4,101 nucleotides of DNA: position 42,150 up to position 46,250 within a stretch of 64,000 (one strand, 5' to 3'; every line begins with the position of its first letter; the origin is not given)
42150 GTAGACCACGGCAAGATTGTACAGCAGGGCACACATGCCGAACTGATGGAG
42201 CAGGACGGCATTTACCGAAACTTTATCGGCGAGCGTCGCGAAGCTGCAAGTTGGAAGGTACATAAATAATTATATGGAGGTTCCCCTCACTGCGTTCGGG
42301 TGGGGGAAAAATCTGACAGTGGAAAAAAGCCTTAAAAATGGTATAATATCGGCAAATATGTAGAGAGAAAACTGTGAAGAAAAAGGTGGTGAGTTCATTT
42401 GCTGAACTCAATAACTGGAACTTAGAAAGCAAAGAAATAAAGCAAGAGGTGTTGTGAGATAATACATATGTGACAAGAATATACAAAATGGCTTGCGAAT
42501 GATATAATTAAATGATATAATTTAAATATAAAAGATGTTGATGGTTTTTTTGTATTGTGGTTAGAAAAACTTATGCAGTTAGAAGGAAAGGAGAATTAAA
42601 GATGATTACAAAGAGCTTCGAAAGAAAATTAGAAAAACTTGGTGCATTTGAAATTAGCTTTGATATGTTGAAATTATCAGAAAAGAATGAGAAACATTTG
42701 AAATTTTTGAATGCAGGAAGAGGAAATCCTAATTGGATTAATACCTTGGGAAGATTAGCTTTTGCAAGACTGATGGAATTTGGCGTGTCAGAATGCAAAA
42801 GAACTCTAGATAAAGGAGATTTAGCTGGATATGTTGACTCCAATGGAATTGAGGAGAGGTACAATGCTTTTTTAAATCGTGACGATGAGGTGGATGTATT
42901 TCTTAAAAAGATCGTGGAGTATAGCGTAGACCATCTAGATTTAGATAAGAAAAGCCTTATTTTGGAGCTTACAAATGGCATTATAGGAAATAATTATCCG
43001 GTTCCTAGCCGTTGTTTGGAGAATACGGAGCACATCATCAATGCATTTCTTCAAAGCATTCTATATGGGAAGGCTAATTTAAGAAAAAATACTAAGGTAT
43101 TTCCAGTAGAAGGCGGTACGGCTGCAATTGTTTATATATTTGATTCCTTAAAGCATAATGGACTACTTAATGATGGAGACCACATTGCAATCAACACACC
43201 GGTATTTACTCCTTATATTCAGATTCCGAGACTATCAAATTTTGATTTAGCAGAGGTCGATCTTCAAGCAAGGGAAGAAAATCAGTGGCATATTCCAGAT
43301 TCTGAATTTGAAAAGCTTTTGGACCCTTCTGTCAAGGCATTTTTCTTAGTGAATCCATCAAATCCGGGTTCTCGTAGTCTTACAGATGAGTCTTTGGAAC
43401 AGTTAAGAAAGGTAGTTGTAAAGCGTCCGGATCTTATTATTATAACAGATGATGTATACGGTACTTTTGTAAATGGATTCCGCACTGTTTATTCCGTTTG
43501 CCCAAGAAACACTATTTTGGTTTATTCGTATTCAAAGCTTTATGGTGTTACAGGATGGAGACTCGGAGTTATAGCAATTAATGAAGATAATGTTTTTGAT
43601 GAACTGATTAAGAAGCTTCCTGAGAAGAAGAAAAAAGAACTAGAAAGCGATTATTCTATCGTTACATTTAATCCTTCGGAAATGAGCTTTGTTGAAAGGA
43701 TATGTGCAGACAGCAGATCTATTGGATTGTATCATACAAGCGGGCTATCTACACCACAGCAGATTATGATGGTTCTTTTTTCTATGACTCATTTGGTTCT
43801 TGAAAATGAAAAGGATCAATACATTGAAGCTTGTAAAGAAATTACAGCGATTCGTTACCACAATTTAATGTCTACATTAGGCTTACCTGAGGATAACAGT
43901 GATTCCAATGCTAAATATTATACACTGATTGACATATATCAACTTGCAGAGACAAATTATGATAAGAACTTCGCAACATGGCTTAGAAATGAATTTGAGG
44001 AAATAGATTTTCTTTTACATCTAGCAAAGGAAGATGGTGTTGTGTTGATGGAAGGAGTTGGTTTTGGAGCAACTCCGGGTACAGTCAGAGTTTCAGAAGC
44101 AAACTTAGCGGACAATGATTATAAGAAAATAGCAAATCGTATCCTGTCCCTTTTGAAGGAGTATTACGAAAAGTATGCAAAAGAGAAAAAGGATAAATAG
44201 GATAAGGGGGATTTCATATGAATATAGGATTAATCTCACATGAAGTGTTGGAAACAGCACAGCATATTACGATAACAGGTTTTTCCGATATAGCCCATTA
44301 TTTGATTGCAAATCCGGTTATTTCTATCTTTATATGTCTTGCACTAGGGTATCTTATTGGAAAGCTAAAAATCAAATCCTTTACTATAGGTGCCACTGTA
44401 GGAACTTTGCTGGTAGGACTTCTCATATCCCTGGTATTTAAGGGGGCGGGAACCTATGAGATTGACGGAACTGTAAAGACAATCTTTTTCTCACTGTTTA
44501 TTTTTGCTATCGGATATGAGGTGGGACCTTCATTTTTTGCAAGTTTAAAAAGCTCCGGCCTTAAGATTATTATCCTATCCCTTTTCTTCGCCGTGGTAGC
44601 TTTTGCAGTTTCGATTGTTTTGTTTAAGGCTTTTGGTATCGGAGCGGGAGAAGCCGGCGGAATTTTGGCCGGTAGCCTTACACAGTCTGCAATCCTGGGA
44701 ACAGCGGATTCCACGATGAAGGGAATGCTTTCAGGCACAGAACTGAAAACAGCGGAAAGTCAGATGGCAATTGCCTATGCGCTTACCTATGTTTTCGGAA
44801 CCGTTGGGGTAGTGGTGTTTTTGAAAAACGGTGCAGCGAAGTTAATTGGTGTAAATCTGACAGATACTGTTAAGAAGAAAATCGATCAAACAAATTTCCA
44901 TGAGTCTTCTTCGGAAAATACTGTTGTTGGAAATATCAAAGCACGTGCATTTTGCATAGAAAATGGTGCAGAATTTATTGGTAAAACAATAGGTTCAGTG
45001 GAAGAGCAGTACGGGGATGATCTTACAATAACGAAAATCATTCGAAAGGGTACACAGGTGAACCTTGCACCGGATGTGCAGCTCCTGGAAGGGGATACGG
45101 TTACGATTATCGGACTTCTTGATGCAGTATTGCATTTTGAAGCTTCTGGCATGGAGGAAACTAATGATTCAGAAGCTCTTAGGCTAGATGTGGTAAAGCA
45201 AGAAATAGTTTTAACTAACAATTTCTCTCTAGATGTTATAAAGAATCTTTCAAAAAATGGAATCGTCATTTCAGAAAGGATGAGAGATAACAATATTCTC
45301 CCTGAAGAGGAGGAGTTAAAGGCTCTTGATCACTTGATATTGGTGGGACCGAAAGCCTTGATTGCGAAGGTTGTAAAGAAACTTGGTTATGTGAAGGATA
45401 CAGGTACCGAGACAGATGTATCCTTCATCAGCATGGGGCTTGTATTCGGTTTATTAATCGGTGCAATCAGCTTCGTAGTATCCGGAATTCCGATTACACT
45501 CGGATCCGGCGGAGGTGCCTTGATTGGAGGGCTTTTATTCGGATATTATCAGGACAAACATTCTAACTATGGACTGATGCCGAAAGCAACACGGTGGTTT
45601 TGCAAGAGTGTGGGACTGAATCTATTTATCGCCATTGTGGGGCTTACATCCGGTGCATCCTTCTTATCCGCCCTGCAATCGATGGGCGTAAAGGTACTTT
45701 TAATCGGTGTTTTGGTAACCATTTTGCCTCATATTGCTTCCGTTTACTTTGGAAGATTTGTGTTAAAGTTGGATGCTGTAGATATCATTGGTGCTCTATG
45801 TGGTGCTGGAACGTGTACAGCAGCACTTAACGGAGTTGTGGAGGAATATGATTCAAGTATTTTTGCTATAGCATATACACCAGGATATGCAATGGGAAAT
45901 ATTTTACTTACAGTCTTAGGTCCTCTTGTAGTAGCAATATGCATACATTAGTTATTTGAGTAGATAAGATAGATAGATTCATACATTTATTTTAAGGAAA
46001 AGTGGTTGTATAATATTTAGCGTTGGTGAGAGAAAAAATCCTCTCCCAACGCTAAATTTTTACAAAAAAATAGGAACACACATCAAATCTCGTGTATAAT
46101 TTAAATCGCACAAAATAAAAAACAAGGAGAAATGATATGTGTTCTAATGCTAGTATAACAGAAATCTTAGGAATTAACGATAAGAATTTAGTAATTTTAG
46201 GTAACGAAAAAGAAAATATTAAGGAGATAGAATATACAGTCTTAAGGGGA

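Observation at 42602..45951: Aspartate 4-decarboxylase plus aspartate:alanine antiporter (asdA-aspT) energy module in a spirochete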

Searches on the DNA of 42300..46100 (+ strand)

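Call 18: search_dna_similar(query=window:42300-46100:+, collection=plasmids, mode=distant, max_rows=25)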
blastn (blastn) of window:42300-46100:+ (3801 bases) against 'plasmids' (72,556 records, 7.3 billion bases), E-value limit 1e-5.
Records with a match: 15; places in all: 17; records where one place covers at least 80% of the query: 0.
Best place of each record, by identity: 60-80% 15.
By first word of the organism name: Lactiplantibacillus 7; Enterococcus 4; Latilactobacillus 1; Lacticaseibacillus 1; Listeria 1; Acetobacter 1.
By predicted mobility (MOB-suite, as given by PLSDB): mobilizable 8; non-mobilizable 5; conjugative 2.
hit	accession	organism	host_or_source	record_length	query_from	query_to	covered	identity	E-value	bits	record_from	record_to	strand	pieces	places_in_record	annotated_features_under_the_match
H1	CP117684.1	Latilactobacillus curvatus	Pig,Single cell,feces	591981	1135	1310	5%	72.2%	2e-16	98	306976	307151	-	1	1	bifunctional aspartate transaminase/aspartate 4-decarboxylase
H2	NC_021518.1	Lactiplantibacillus plantarum 16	-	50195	2195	2328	4%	73.1%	1e-11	81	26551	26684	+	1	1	aspT: aspartate-alanine antiporter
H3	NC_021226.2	Lactiplantibacillus plantarum subsp. plantarum P-8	-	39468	2195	2328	4%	73.1%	1e-11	81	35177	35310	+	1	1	aspT: aspartate-alanine antiporter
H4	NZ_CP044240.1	Lacticaseibacillus paracasei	Pickle,fermented vegetable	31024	2195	2328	4%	73.1%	1e-11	81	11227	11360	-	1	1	aspT: aspartate-alanine antiporter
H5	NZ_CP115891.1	Lactiplantibacillus plantarum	GUT,GUT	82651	2195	2328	4%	73.1%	1e-11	81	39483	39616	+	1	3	aspT: aspartate-alanine antiporter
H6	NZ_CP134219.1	Lactiplantibacillus plantarum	cell culture,kimchi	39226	2195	2328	4%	73.1%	1e-11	81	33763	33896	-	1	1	aspT: aspartate-alanine antiporter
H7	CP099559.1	Lactiplantibacillus pentosus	Olives,Pure culture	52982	2195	2328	4%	72.4%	6e-10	76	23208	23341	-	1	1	none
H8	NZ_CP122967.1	Lactiplantibacillus plantarum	mixed culture,Fermented bamboo shoots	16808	2195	2328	4%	72.4%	6e-10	76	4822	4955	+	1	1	aspT: aspartate-alanine antiporter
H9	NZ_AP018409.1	Lactiplantibacillus plantarum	-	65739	326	444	3%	71.4%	4e-6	63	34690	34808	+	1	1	bifunctional aspartate transaminase/aspartate 4-decarboxylase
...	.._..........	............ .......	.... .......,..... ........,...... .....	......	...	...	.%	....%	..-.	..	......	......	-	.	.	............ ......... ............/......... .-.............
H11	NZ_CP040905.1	Enterococcus faecium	retail chicken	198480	326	444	3%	71.4%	4e-6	63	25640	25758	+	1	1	bifunctional aspartate transaminase/aspartate 4-decarboxylase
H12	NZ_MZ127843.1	Listeria monocytogenes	-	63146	326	444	3%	71.4%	4e-6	63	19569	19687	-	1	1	bifunctional aspartate transaminase/aspartate 4-decarboxylase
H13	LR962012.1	Enterococcus faecalis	-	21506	326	444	3%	71.4%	4e-6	63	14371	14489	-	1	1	record has no annotation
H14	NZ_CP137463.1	Enterococcus faecium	Chicken,feces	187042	326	444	3%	71.4%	4e-6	63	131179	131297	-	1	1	bifunctional aspartate transaminase/aspartate 4-decarboxylase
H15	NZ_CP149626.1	Acetobacter sp. AC2005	whole organism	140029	1120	1228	3%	73.0%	4e-6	64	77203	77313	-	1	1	bifunctional aspartate transaminase/aspartate 4-decarboxylase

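Call 63: get_annotated_region(hit=H2, flank=4000)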
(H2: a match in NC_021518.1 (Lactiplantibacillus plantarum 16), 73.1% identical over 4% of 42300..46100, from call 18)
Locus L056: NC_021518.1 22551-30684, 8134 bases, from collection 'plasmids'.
description: Lactiplantibacillus plantarum 16 plasmid Lp16F, complete sequence
organism: Lactiplantibacillus plantarum 16 (NCBI taxid 1327988)
taxonomy: Bacteria; Bacillota; Bacilli; Lactobacillales; Lactobacillaceae; Lactiplantibacillus; Lactiplantibacillus plantarum; Lactiplantibacillus plantarum 16
host: -; source: -; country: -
typing (MOB-suite, as given by PLSDB): mobilizable; replicon rep_cluster_1465,rep_cluster_707; relaxase MOBQ,MOBQ
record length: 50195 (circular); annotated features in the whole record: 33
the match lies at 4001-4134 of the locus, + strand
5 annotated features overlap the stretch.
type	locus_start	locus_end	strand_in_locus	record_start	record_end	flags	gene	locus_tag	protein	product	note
CDS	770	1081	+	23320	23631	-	-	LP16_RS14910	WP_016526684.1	hypothetical protein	-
CDS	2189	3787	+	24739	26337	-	-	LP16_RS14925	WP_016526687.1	bifunctional aspartate transaminase/aspartate 4-decarboxylase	-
CDS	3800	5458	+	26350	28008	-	aspT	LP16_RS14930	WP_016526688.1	aspartate-alanine antiporter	-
CDS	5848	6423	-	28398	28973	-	-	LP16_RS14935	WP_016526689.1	hypothetical protein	-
CDS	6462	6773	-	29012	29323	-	-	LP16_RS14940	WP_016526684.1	hypothetical protein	-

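Call 64: get_annotated_region(hit=H10, flank=4000)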
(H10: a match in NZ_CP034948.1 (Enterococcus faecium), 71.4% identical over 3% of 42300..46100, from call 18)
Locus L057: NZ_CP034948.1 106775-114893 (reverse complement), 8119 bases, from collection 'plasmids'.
description: Enterococcus faecium strain NM213 plasmid unnamed5, complete sequence
organism: Enterococcus faecium (NCBI taxid 1352)
taxonomy: Bacteria; Bacillota; Bacilli; Lactobacillales; Enterococcaceae; Enterococcus; Enterococcus faecium
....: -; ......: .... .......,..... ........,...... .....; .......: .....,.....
typing (MOB-suite, as given by PLSDB): conjugative; replicon Inc18,rep_cluster_889,rep_cluster_893; relaxase MOBP; mating-pair formation MPF_T
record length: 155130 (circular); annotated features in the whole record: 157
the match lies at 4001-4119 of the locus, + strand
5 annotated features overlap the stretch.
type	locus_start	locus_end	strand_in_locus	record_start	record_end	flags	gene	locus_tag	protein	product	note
CDS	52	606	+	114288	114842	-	-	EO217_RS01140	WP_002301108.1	tyrosine-type recombinase/integrase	GO:0015074 - DNA integration [Evidence IEA]; GO:0006310 - DNA recombination [Evidence IEA]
CDS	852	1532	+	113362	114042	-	-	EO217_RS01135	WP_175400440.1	IS6-like element IS1216 family transposase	-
CDS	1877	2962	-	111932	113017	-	xerS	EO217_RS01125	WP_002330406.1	tyrosine recombinase XerS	GO:0015074 - DNA integration [Evidence IEA]; GO:0006310 - DNA recombination [Evidence IEA]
CDS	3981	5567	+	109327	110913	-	-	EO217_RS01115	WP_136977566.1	bifunctional aspartate transaminase/aspartate 4-decarboxylase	-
CDS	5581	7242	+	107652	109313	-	aspT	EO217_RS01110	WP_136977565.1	aspartate-alanine antiporter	-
